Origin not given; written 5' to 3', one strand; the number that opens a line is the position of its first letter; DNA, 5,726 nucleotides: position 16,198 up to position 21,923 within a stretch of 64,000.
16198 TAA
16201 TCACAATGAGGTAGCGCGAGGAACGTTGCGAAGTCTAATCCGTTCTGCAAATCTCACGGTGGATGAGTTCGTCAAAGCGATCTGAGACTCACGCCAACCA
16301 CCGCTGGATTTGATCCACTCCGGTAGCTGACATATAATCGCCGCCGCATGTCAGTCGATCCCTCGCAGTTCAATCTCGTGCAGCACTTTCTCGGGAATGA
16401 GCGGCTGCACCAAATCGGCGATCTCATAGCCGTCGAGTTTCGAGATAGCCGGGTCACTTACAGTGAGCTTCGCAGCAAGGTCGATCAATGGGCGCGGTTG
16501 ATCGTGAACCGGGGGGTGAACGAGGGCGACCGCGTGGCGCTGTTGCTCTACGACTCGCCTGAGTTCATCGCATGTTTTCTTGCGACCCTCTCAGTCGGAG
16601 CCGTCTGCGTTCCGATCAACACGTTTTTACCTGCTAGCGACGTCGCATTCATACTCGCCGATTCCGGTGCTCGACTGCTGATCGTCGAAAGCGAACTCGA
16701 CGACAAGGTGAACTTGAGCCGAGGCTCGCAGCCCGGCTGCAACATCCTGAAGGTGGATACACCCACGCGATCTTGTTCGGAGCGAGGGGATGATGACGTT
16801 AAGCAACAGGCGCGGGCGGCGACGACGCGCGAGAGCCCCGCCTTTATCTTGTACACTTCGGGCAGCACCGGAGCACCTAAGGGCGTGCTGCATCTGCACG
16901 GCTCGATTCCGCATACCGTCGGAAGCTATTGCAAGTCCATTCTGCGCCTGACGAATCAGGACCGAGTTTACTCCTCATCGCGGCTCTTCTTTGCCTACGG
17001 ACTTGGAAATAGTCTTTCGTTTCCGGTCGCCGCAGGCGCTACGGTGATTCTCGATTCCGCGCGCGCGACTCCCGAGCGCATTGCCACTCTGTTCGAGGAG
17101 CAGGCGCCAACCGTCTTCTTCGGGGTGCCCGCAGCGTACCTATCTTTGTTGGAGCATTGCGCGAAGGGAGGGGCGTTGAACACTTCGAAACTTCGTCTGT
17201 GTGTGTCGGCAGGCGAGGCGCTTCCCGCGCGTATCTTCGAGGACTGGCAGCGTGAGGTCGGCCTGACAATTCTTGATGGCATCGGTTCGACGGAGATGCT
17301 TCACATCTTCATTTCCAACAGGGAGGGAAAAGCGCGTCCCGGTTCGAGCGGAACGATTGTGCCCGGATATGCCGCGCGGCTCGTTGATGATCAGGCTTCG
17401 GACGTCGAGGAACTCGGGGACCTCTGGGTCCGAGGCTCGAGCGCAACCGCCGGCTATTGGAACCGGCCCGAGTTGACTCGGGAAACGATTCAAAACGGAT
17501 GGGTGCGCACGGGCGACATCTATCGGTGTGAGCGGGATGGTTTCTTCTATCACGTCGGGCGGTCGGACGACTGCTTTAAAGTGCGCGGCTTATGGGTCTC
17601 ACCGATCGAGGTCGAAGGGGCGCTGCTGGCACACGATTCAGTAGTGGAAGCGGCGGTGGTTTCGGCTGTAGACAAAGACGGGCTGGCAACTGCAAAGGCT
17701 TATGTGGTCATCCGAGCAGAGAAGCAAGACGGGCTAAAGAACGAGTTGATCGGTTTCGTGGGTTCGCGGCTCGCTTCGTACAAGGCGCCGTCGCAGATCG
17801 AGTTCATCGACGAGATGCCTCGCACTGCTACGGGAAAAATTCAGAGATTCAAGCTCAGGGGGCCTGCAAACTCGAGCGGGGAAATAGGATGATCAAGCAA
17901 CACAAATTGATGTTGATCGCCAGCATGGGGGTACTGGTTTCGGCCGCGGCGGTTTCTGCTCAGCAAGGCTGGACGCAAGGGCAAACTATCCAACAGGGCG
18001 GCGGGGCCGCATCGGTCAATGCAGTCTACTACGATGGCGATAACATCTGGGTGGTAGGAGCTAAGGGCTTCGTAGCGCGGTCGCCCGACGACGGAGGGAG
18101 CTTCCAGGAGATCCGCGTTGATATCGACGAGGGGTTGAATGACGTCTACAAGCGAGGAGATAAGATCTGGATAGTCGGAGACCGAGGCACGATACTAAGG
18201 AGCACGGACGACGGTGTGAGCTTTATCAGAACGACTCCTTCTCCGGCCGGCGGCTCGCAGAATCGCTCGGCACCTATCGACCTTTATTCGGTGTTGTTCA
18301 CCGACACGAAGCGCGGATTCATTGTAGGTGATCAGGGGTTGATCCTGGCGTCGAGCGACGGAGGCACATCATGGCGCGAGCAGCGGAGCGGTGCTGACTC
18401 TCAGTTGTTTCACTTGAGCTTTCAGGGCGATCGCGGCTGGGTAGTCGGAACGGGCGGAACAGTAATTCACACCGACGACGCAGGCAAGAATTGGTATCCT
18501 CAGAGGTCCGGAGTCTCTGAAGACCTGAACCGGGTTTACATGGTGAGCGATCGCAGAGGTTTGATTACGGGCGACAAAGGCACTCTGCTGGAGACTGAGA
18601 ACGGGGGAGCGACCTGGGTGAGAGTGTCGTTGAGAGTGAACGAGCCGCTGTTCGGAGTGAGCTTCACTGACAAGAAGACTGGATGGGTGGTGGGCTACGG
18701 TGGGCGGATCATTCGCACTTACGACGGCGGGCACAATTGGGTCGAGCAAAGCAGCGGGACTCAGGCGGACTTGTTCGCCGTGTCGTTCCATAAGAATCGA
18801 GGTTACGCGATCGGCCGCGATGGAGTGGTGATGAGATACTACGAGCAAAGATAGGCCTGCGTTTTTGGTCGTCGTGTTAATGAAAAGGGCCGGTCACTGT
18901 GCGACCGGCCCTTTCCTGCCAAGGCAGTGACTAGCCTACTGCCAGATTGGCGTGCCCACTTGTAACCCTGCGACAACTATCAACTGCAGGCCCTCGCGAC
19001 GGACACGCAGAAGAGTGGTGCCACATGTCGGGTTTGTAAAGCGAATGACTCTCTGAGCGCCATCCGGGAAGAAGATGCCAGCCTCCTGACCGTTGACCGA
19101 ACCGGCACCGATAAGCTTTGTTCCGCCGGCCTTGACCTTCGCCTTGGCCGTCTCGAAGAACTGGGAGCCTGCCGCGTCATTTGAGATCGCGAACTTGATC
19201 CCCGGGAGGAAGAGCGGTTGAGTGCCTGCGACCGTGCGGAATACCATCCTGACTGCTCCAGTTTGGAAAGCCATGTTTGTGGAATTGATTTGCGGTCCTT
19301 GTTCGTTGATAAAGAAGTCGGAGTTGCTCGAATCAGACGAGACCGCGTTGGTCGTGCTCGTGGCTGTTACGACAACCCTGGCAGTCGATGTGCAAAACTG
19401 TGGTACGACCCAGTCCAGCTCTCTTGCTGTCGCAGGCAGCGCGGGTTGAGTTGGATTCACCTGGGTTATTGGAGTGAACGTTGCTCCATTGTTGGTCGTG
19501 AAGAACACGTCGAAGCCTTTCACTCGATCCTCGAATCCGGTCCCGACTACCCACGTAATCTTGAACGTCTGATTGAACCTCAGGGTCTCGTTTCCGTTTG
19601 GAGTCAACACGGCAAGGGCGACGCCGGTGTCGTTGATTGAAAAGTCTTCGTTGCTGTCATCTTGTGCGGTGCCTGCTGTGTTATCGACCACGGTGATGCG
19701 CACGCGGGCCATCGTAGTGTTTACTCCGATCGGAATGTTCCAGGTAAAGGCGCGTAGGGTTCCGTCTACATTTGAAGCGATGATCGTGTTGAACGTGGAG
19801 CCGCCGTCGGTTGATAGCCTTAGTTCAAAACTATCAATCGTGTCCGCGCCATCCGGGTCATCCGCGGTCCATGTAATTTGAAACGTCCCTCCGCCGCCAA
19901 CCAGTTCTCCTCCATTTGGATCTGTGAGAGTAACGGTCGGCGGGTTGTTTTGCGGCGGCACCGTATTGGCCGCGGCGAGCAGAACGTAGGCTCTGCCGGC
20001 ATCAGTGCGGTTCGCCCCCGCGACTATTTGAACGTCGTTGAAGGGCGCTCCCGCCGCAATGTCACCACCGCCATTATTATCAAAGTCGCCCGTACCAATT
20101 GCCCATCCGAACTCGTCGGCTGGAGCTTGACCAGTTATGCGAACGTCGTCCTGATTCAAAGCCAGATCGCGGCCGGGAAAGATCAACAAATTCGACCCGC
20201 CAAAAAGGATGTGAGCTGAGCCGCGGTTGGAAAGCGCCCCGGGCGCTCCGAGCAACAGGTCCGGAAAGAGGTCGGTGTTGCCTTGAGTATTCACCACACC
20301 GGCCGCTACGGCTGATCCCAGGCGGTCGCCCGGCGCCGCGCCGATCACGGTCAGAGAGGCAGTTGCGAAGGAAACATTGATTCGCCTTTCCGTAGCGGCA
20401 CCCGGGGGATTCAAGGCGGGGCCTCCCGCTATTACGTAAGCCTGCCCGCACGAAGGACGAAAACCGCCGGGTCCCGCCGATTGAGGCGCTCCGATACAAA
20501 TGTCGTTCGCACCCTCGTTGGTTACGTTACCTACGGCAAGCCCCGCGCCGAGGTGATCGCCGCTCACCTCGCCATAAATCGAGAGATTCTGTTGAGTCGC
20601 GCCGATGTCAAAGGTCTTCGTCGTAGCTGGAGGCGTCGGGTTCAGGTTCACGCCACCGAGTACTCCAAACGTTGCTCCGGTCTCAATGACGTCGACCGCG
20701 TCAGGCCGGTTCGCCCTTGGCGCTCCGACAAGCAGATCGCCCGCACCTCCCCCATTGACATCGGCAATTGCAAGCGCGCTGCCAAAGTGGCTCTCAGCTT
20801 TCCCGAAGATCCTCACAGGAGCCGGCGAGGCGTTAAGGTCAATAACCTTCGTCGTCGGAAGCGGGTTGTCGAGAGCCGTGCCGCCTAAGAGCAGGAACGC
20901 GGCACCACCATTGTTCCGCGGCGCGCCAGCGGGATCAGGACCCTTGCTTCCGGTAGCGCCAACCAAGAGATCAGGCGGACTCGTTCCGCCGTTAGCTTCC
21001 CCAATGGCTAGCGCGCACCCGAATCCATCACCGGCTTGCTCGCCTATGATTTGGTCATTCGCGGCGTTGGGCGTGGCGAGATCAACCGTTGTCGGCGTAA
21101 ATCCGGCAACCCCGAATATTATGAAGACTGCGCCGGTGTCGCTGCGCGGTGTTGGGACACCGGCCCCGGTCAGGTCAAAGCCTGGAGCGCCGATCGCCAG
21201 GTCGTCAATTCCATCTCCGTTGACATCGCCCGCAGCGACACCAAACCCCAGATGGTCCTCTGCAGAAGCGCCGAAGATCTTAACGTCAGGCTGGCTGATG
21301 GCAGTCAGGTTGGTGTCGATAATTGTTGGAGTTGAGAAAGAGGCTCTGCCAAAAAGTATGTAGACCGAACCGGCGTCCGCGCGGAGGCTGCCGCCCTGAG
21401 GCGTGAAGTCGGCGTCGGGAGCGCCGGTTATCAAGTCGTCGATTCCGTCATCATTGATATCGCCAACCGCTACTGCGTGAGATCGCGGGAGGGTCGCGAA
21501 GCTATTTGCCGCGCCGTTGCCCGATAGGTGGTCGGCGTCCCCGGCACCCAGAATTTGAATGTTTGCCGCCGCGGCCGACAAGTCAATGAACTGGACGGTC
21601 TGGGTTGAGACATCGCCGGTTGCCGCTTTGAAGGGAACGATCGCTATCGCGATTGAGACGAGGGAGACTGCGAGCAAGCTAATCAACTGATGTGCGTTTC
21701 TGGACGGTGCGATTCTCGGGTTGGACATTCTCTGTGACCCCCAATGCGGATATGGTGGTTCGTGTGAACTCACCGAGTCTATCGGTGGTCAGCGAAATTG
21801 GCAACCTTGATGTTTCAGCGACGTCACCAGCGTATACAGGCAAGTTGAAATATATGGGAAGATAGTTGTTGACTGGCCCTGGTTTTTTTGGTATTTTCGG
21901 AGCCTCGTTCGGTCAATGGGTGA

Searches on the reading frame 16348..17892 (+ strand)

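Call 18: search_protein_families(library=pfam, proteins=[window:16348-17892:+], max_evalue=0.00001)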
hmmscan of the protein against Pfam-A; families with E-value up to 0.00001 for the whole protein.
window:16348-17892:+ (514 aa): 2 families
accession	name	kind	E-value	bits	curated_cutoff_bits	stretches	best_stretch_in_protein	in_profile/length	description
PF00501.34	AMP-binding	-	5.2e-76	256.4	29.9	1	22-371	7-384/384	AMP-binding enzyme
PF13193.12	AMP-binding_C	-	8.5e-17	62.3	24.5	1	421-497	1-76/76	AMP-binding enzyme C-terminal domain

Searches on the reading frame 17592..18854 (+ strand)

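Call 18: search_protein_families(library=pfam, proteins=[window:17592-18854:+], max_evalue=0.00001)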
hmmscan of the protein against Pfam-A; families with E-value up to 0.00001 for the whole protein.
window:17592-18854:+ (420 aa): 2 families
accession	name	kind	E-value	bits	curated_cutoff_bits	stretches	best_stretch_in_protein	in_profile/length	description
PF14870.12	PSII_BNR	-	7.1e-36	124.4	27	2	231-301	20-94/303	Photosynthesis system II assembly factor YCF48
PF15902.12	Sortilin-Vps10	-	1.2e-09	37.9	33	0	251-310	3-66/446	Sortilin, neurotensin receptor 3,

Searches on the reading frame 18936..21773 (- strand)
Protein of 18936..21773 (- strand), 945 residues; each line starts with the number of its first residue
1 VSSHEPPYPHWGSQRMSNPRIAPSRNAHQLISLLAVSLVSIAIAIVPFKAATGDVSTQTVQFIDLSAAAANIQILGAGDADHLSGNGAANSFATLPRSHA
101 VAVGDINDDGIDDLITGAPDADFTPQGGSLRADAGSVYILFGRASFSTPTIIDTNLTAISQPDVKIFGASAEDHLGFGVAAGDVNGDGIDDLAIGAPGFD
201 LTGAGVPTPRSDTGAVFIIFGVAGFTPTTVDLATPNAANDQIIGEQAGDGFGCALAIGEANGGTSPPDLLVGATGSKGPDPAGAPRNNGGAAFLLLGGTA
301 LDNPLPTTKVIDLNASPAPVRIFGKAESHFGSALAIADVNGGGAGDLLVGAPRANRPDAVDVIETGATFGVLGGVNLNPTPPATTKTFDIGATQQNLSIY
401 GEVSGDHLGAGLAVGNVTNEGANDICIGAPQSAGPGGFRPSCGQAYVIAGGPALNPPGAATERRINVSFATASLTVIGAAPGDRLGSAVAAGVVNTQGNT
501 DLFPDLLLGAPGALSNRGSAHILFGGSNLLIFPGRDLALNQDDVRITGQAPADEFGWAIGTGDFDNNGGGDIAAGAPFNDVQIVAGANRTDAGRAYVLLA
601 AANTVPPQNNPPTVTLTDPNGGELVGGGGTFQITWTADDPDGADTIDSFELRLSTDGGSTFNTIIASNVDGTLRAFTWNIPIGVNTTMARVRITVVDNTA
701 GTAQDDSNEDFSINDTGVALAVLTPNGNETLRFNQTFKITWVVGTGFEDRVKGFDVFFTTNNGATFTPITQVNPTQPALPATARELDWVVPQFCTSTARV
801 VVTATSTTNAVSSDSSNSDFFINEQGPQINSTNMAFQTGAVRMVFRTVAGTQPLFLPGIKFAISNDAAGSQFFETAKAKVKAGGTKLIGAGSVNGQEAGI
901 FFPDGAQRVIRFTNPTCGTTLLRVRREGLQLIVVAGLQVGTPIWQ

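Call 19: search_protein_families(library=pfam, proteins=[window:18936-21773:-], max_evalue=0.00001)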
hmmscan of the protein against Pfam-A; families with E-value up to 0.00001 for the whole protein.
window:18936-21773:- (945 aa): 1 family
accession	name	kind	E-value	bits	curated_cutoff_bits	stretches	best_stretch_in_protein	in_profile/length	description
PF01839.29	FG-GAP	-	8.3e-29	99.4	22.1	2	176-218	2-36/37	FG-GAP repeat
